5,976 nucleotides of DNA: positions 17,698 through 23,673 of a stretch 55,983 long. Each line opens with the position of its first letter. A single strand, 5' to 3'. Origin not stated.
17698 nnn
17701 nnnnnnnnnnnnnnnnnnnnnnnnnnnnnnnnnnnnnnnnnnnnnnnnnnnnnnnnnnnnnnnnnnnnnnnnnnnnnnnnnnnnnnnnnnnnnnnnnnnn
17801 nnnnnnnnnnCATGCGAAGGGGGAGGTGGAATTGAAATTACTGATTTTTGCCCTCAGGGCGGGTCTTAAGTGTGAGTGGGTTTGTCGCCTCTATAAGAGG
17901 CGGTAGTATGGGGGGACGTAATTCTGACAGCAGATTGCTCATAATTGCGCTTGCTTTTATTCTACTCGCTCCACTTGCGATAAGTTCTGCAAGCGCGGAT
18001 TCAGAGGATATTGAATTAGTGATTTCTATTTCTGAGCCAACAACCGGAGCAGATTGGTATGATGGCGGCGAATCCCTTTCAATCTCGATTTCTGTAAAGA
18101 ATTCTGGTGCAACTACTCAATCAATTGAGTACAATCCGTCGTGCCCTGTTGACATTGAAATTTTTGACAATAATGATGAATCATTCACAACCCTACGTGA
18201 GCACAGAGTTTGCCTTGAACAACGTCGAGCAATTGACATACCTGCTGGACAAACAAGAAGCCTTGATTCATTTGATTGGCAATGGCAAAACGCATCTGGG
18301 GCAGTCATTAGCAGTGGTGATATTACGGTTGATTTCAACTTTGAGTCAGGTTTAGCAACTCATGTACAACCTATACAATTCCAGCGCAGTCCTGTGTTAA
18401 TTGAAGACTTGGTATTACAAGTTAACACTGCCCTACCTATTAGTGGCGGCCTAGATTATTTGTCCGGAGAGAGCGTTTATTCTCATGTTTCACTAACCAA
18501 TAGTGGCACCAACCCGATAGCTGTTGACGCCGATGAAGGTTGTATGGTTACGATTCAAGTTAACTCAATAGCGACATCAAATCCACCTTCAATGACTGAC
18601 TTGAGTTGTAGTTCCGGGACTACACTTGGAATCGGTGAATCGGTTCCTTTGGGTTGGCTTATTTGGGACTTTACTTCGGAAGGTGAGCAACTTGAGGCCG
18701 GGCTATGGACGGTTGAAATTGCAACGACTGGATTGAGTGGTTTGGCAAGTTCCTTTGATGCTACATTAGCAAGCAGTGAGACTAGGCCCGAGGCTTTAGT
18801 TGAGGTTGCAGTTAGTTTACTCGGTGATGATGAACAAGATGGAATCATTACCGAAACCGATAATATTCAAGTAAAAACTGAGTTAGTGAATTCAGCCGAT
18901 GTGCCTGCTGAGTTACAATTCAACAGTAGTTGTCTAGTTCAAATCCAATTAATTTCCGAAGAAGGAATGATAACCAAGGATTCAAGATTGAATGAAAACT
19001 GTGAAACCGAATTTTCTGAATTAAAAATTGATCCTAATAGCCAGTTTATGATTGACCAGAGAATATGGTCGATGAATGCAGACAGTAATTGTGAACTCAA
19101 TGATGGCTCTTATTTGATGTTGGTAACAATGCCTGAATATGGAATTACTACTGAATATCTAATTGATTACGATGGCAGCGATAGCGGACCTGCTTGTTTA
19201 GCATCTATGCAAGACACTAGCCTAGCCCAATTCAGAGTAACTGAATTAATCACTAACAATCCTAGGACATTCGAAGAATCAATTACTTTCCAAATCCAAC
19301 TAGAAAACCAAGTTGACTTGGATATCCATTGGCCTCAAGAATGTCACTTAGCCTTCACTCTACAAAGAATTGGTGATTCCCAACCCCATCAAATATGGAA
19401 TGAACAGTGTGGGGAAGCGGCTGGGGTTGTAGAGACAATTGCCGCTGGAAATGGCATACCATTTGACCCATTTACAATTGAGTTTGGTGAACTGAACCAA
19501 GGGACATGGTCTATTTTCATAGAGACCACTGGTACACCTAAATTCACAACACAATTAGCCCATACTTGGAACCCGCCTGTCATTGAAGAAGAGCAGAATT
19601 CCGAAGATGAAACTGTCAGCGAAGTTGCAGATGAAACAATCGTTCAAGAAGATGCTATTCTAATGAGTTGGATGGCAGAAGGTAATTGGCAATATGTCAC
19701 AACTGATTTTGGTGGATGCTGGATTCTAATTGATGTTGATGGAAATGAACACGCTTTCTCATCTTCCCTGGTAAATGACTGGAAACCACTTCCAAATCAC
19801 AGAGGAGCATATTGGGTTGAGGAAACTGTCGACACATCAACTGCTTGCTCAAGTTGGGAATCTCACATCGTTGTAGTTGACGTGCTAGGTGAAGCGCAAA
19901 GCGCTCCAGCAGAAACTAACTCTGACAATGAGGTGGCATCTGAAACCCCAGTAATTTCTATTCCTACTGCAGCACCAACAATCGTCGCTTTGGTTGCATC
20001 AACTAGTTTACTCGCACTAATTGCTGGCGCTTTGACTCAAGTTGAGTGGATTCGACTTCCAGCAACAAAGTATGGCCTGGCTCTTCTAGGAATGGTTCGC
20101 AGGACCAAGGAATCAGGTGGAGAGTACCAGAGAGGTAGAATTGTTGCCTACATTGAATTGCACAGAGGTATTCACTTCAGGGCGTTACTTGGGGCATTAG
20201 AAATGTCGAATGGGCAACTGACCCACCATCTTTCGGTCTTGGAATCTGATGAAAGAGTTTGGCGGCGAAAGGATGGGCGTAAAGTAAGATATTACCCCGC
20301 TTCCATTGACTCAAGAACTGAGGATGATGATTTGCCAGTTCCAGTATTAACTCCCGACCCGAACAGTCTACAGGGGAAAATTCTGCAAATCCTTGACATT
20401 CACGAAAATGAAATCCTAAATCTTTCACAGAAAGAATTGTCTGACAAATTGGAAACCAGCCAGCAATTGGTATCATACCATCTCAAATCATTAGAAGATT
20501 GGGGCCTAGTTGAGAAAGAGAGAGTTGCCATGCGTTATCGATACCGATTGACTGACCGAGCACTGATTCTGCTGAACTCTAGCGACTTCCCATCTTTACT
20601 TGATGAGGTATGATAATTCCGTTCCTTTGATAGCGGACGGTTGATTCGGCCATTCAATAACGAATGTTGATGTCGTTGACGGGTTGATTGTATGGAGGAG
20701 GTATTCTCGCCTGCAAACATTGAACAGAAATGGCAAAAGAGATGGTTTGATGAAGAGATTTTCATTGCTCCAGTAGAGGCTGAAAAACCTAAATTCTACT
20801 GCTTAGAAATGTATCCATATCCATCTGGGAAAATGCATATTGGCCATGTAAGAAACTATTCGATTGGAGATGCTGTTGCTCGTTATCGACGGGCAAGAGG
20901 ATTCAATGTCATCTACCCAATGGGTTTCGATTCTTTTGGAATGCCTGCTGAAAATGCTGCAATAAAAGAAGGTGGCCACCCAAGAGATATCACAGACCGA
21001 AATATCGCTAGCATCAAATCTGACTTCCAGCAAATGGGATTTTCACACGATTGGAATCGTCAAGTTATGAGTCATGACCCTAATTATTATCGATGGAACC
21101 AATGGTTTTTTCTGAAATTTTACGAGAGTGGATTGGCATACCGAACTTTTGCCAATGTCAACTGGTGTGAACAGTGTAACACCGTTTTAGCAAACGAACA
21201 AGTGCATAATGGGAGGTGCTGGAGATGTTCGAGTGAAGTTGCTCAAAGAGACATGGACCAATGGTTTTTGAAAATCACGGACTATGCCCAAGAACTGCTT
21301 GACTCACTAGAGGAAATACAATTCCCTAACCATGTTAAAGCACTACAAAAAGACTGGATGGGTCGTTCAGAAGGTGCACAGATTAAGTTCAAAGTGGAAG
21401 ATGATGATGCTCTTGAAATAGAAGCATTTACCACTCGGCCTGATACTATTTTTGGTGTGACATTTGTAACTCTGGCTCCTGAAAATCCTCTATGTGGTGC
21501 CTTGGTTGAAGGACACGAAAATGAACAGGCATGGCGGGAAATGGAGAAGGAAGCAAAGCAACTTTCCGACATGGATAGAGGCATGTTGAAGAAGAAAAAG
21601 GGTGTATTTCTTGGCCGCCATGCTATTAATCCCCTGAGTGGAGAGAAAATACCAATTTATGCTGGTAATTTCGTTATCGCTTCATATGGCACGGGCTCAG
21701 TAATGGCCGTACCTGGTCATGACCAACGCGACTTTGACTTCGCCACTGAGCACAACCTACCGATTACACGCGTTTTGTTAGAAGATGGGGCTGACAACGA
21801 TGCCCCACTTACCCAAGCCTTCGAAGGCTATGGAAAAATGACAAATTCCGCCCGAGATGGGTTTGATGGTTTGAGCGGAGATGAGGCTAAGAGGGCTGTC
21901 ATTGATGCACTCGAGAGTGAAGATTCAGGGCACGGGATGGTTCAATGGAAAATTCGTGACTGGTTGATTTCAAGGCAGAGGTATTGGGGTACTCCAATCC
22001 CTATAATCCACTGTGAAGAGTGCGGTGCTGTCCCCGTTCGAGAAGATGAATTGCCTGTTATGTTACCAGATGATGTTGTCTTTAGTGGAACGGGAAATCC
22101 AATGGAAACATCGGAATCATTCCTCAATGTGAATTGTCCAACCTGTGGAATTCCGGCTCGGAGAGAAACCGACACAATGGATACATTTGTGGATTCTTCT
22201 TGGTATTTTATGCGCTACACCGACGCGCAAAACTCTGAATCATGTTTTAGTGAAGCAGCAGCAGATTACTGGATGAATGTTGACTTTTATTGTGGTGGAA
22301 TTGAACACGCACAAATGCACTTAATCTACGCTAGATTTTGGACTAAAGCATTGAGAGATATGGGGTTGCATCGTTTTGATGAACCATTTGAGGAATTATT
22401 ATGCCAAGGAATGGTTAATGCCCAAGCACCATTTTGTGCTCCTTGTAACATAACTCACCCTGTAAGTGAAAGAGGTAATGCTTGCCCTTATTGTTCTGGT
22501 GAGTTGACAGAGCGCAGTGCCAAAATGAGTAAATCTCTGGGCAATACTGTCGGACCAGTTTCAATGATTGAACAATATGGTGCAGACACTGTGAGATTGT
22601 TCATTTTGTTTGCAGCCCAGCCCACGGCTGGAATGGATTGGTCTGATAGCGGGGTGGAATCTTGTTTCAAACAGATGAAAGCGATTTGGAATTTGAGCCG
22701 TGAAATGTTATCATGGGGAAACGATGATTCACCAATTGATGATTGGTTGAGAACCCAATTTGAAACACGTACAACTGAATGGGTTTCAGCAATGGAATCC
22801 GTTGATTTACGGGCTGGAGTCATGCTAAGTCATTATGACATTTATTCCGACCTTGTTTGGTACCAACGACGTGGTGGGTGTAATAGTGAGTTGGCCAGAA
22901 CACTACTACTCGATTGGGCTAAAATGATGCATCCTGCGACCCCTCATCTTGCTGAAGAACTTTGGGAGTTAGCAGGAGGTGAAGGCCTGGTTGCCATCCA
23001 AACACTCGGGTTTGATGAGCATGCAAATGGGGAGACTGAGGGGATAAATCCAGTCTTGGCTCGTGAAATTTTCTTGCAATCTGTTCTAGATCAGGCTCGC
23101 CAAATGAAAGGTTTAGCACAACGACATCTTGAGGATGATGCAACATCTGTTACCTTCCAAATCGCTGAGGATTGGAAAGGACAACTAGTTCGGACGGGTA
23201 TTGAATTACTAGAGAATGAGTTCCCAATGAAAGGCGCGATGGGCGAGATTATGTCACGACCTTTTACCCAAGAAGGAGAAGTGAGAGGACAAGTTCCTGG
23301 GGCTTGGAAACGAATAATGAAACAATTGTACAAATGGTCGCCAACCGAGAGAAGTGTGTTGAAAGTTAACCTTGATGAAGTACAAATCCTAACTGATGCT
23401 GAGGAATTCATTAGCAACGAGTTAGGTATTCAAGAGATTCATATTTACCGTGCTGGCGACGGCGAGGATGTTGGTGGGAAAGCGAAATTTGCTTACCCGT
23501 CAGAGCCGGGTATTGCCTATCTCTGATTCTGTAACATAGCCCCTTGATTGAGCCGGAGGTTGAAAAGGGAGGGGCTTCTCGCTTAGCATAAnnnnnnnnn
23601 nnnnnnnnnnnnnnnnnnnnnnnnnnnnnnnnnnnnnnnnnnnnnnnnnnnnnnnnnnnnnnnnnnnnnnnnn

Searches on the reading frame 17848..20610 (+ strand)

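Call 16: search_protein_families(library=pfam, proteins=[window:17848-20610:+], max_evalue=0.00001)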
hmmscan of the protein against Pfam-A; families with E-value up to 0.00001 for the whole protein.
window:17848-20610:+ (921 aa): 5 families
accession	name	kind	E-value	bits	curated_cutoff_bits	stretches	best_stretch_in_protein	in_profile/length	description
PF24266.1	HTH_HVO_0163_N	-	5.4e-15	55.6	31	1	761-822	3-64/70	HVO_0163, N-terminal HTH domain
PF12690.13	BsuPI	-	4.8e-09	36.5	22.9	0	67-140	4-77/101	Intracellular proteinase inhibitor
PF12802.13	MarR_2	-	8.1e-09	36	27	1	845-893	10-55/61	MarR family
PF01022.26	HTH_5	-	1e-06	29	22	0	862-890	19-47/47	Bacterial regulatory protein, arsR family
PF13412.12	HTH_24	-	2.8e-06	27.2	21.9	0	859-889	18-48/48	Winged helix-turn-helix DNA-binding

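Call 98: search_protein_families(library=ncbifam, proteins=[window:17848-20610:+], max_evalue=0.00001)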
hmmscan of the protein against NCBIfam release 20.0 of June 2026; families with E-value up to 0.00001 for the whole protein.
window:17848-20610:+ (921 aa): 3 families
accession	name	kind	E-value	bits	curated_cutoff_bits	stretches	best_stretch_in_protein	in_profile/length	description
NF033788.1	HTH_metalloreg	subfamily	1e-15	57.3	55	1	859-906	26-73/77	metalloregulator ArsR/SmtB family transcription factor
NF033789.1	repress_SdpR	subfamily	5.2e-07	29.5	100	0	858-901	21-64/79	autorepressor SdpR family transcription factor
NF047906.1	CdPbTransRegCmtR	equivalog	1.9e-06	27.7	150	0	863-906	39-82/104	Cd(II)/Pb(II)-sensing metalloregulatory transcriptional regulator CmtR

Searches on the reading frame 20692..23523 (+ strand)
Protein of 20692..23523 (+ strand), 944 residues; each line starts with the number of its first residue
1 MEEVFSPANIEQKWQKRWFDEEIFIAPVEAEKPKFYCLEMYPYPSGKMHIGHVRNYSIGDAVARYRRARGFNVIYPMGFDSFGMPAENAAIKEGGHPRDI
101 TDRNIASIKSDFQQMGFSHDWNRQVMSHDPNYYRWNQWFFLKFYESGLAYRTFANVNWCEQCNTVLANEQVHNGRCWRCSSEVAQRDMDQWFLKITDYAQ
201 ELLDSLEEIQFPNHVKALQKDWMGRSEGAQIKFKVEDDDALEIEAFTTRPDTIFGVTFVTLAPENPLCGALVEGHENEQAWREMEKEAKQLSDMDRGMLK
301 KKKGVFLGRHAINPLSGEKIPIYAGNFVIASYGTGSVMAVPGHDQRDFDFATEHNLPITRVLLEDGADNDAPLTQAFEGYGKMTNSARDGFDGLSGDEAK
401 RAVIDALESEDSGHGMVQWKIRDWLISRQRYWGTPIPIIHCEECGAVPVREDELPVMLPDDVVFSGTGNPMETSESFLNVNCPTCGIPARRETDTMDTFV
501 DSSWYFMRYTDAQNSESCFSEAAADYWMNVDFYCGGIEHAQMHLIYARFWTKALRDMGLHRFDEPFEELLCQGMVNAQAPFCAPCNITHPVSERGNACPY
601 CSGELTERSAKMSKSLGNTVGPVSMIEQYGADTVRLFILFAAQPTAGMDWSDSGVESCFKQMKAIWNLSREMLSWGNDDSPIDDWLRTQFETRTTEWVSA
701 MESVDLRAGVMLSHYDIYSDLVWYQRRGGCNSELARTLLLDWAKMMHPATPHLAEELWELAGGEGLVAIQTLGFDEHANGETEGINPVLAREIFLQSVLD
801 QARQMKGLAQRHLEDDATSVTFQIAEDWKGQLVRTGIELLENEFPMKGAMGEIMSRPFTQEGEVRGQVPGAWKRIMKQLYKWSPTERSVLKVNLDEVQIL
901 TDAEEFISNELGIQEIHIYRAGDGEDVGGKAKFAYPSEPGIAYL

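Call 16: search_protein_families(library=pfam, proteins=[window:20692-23523:+], max_evalue=0.00001)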
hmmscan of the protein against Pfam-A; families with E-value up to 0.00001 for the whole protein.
window:20692-23523:+ (944 aa): 5 families
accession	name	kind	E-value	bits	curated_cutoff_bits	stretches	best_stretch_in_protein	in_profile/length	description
PF13603.12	tRNA-synt_1_2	-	1.3e-56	191.4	25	1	220-407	1-184/185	Leucyl-tRNA synthetase, editing domain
PF00133.28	tRNA-synt_1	-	1.1e-46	160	22.7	3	13-223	1-225/414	tRNA synthetases class I (I, L, M and V)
PF09334.17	tRNA-synt_1g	-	4.7e-31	108.4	20.1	1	41-187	7-150/391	tRNA synthetases class I (M)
PF08264.19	Anticodon_1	-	1.1e-08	35.5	25.1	1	683-772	1-104/148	Anticodon-binding domain of tRNA ligase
PF01406.26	tRNA-synt_1e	-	1.4e-07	31.7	27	0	31-128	8-104/301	tRNA synthetases class I (C) catalytic domain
